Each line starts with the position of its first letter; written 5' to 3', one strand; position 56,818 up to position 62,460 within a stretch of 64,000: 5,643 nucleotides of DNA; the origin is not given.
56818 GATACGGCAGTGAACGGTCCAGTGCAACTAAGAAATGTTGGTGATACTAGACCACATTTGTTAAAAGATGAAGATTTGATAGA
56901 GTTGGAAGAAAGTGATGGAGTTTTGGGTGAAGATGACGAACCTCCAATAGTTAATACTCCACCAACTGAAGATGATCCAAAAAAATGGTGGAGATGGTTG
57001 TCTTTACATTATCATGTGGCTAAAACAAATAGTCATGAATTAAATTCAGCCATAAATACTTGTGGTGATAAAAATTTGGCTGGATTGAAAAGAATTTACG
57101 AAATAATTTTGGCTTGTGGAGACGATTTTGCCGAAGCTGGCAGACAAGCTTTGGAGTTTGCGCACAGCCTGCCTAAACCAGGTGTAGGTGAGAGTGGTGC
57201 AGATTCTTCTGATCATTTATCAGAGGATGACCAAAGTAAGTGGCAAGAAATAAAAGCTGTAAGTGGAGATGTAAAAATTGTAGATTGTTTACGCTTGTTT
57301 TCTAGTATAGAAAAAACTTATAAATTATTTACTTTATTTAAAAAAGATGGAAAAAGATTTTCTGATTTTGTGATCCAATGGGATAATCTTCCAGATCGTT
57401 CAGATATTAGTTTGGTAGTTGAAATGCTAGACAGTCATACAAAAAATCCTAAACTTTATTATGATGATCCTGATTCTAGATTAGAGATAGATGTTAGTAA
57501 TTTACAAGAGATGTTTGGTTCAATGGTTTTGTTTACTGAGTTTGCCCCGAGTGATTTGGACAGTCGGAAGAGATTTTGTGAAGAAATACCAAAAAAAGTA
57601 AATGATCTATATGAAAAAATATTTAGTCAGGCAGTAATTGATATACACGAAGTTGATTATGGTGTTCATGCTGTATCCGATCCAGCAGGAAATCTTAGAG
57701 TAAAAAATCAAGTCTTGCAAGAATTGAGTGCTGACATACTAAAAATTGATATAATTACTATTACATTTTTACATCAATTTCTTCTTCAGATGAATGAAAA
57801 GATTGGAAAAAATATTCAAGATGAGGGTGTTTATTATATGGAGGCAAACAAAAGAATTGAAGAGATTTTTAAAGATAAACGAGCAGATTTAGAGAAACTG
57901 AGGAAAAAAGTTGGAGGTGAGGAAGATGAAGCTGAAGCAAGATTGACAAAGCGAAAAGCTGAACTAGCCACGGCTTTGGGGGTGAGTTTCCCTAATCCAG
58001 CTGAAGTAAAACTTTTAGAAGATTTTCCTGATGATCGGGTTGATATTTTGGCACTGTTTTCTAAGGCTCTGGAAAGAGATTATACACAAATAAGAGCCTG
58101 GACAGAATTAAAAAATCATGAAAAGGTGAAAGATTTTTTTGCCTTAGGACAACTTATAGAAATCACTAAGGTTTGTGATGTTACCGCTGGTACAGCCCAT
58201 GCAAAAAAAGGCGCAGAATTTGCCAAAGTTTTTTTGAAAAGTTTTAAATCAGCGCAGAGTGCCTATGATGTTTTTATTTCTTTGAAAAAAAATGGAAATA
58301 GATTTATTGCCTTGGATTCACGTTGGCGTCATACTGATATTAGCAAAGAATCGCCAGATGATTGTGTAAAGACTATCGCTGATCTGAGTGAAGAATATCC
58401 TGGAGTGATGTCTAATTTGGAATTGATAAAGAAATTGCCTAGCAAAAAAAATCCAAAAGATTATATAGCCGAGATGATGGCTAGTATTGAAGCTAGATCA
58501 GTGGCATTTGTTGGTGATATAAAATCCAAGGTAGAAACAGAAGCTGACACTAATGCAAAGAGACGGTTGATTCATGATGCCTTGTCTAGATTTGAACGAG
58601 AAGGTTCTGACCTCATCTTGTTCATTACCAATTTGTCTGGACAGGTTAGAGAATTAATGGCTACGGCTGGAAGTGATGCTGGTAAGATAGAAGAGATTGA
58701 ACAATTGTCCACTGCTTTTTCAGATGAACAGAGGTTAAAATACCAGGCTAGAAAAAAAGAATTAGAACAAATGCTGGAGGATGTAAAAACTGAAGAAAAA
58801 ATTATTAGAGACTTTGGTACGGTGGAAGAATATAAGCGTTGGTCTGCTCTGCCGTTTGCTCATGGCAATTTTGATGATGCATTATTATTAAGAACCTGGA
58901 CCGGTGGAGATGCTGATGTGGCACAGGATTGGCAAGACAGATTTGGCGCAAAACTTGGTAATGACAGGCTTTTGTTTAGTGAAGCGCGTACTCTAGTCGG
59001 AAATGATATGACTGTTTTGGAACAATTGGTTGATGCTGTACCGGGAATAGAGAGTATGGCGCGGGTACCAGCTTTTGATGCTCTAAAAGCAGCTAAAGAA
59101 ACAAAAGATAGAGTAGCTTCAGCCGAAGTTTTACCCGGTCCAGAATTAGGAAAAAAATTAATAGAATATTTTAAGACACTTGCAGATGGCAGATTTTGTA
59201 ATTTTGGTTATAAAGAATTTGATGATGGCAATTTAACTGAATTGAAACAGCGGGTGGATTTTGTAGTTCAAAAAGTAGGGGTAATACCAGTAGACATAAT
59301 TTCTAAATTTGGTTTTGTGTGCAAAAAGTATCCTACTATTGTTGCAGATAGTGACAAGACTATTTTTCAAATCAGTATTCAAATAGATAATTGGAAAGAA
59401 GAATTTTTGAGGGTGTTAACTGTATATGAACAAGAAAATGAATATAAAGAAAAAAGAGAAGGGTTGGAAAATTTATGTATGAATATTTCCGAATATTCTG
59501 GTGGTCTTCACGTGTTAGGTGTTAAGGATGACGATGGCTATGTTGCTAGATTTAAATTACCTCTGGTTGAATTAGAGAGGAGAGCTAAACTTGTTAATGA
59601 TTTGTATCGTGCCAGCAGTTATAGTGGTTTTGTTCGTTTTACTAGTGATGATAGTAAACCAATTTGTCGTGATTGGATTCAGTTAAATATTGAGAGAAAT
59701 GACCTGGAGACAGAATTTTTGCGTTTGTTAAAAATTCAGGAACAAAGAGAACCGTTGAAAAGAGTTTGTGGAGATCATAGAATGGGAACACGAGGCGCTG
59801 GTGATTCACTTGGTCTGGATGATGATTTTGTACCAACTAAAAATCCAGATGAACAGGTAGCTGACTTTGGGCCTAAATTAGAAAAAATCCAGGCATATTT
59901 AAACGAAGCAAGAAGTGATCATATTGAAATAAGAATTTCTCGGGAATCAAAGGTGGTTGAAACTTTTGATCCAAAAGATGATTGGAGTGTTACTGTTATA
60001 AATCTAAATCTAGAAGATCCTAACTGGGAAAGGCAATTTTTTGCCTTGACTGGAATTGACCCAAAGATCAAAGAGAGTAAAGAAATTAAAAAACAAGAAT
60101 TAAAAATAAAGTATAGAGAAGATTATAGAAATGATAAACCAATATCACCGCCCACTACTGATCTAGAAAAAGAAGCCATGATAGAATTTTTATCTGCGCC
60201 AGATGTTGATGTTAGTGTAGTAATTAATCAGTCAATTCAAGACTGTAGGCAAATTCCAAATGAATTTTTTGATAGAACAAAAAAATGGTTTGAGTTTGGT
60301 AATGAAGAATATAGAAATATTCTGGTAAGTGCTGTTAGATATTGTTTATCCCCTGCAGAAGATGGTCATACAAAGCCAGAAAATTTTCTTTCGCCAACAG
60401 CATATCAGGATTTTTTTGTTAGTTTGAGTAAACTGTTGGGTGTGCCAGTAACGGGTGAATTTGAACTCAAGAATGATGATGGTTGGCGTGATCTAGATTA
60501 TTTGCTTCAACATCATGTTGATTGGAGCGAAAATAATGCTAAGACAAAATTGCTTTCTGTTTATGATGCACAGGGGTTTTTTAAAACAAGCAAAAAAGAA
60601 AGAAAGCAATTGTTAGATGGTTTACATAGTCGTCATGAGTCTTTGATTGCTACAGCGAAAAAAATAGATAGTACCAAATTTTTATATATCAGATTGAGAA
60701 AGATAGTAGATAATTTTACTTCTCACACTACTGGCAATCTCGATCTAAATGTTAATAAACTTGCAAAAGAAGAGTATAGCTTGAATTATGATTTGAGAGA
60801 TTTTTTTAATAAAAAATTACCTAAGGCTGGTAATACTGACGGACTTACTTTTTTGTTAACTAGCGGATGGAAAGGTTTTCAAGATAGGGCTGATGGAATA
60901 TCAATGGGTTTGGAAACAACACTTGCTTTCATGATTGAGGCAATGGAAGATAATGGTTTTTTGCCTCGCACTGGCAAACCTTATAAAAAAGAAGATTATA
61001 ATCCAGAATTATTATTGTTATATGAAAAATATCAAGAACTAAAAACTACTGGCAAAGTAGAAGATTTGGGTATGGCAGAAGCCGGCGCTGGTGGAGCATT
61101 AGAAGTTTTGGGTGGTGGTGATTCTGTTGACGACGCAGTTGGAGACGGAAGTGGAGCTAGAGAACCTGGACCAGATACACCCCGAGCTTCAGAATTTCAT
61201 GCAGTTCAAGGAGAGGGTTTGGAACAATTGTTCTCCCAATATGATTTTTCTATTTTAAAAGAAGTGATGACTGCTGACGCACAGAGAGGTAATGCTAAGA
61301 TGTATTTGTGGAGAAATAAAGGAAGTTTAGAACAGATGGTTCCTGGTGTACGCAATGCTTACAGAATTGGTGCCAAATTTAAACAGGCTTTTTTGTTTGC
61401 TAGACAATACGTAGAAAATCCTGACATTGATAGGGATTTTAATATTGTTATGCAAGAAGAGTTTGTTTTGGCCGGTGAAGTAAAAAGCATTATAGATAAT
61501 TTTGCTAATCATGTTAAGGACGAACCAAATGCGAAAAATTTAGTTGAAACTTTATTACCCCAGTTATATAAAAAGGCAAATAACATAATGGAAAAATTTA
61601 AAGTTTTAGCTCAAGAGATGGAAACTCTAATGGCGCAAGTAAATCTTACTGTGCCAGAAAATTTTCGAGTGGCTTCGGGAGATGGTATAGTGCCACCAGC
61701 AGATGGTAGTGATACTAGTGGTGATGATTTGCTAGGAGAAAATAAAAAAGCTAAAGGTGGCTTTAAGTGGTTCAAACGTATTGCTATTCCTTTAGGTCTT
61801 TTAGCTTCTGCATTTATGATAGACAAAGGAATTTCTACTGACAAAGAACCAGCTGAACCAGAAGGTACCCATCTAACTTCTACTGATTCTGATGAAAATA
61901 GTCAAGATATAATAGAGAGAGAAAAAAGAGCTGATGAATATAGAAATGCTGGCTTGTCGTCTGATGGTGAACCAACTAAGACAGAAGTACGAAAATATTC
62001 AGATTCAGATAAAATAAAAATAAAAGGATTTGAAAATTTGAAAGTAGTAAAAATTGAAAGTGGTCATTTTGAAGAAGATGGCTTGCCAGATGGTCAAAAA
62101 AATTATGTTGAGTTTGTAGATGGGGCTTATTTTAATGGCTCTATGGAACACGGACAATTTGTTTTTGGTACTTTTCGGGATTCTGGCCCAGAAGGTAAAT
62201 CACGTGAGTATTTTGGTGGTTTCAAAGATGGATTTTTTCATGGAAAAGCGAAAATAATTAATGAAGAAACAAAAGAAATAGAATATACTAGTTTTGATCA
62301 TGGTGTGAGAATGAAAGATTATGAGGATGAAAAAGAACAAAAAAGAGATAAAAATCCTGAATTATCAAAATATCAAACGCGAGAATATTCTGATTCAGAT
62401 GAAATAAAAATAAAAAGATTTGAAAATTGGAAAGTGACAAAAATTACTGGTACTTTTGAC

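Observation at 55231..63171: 2646-aa protein fusing a PPP Ser/Thr-phosphatase-type domain to a triplicated MORN-like module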

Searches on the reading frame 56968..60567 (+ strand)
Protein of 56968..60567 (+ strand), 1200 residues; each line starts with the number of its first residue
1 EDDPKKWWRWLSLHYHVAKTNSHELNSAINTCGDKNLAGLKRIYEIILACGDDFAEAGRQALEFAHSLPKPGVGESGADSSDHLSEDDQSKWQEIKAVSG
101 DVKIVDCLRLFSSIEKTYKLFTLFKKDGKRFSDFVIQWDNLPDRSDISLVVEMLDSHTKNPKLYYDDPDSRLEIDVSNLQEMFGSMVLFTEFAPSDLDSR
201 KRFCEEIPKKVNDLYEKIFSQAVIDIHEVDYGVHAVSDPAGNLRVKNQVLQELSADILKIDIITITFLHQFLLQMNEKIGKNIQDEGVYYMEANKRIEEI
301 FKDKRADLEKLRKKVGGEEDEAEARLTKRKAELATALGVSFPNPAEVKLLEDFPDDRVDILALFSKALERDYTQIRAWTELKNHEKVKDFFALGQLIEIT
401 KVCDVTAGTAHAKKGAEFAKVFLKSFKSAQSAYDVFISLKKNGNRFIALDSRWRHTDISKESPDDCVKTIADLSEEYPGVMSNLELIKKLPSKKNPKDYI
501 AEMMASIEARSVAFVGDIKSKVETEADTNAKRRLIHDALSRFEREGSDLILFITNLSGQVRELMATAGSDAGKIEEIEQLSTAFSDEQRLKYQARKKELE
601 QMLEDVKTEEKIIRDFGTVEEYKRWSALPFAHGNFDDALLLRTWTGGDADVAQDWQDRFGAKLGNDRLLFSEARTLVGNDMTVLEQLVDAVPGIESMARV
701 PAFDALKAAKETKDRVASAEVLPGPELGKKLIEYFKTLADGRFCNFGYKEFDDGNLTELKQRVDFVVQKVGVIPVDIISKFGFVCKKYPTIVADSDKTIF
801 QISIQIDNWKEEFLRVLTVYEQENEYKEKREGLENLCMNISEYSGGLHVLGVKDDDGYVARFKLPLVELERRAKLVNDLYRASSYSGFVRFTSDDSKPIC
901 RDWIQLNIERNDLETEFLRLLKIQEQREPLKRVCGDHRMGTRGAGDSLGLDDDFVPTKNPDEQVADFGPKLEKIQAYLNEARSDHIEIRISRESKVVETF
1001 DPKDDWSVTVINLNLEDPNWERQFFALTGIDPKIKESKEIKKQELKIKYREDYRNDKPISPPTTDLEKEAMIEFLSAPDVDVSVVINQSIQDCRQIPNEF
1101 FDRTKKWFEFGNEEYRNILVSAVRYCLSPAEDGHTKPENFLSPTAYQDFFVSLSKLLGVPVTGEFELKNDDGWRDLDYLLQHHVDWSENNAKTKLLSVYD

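Call 58: search_protein_representatives(protein=window:56968-60567:+)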
Query: 1200 residues. Proteins with E-value up to 0.001 (for the whole library): 1; up to 1e-10: 1; up to 1e-30: 0. The best 1 are listed.
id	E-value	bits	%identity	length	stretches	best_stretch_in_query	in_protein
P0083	1.4e-17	79.5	100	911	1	1157-1200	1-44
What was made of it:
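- Tried and rejected: The exhaustive HMMER search with residues 580-1779 found only a fragment of the protein itself (call 58).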

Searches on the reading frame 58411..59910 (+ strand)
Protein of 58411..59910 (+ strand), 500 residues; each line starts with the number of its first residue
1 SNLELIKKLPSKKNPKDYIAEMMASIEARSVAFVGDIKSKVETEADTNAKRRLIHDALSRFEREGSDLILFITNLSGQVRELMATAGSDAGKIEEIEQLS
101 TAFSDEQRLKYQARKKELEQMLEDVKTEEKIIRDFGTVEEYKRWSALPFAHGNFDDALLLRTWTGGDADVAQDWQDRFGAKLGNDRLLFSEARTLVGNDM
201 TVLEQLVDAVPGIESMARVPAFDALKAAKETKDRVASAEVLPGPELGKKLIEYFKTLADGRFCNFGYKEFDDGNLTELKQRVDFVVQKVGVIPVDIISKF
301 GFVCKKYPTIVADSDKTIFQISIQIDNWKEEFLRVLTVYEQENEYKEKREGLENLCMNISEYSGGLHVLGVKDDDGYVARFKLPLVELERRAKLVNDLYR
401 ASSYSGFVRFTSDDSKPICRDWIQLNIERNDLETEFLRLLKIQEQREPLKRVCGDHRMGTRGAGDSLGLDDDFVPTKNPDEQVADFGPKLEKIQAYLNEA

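Call 81: search_protein_families(library=pfam, proteins=[window:58411-59910:+], max_evalue=1)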
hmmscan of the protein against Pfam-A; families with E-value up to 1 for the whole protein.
window:58411-59910:+ (500 aa): 2 families
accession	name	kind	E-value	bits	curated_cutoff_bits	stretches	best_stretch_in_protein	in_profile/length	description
PF01424.28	R3H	-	0.13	12.7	26.8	1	22-61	2-41/60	R3H domain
PF07575.19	Nucleopor_Nup85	-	0.21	10.7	22.1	1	303-357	193-246/557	Nup85 Nucleoporin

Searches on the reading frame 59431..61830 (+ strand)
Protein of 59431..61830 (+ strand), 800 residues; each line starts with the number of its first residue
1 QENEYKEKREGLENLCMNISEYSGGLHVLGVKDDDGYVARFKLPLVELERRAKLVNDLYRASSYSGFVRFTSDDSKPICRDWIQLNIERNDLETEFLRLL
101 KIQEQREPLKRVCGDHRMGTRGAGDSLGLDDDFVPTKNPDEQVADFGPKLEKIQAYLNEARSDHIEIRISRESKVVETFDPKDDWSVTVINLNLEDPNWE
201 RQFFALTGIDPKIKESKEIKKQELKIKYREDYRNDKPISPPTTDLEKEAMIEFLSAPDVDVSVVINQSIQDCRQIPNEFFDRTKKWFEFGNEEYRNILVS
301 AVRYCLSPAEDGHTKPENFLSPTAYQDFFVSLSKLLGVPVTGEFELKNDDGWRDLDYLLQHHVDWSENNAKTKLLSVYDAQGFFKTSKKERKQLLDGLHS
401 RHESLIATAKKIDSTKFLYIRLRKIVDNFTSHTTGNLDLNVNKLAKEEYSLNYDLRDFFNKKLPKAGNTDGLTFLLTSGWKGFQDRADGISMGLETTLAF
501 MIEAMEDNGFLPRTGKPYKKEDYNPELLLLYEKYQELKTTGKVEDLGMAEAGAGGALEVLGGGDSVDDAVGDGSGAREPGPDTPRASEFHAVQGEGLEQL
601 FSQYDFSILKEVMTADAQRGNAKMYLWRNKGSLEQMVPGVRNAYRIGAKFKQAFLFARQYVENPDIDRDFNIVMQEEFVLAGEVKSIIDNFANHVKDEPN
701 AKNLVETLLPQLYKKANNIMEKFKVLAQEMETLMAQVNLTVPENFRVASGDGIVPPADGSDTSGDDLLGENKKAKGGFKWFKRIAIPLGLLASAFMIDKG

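Call 63: search_solved_structures(query=window:59431-61830:+, max_evalue=1)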
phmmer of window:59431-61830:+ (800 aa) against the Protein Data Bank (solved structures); distinct sequences matched with E-value up to 1: 0.

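Call 81: search_protein_families(library=pfam, proteins=[window:59911-61830:+], max_evalue=1)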
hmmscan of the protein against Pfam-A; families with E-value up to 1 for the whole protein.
window:59911-61830:+ (640 aa): 1 family
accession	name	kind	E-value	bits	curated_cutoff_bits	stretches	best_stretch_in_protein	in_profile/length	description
PF13864.11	Enkurin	-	0.098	13.6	23.6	1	197-248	6-54/92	Calmodulin-binding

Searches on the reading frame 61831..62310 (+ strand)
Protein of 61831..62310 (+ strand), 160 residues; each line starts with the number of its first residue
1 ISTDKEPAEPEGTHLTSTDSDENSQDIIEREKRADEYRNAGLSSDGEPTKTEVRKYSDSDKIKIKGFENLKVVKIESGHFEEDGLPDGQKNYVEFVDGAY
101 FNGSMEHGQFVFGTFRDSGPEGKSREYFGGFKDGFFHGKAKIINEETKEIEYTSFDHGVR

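Call 21: search_protein_families(library=pfam, proteins=[window:61831-62310:+], max_evalue=10)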
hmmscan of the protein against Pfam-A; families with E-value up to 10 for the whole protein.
window:61831-62310:+ (160 aa): 1 family
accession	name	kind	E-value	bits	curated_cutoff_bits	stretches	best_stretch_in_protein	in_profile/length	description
PF02493.26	MORN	-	0.27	11.7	22.5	1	127-141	1-15/23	MORN repeat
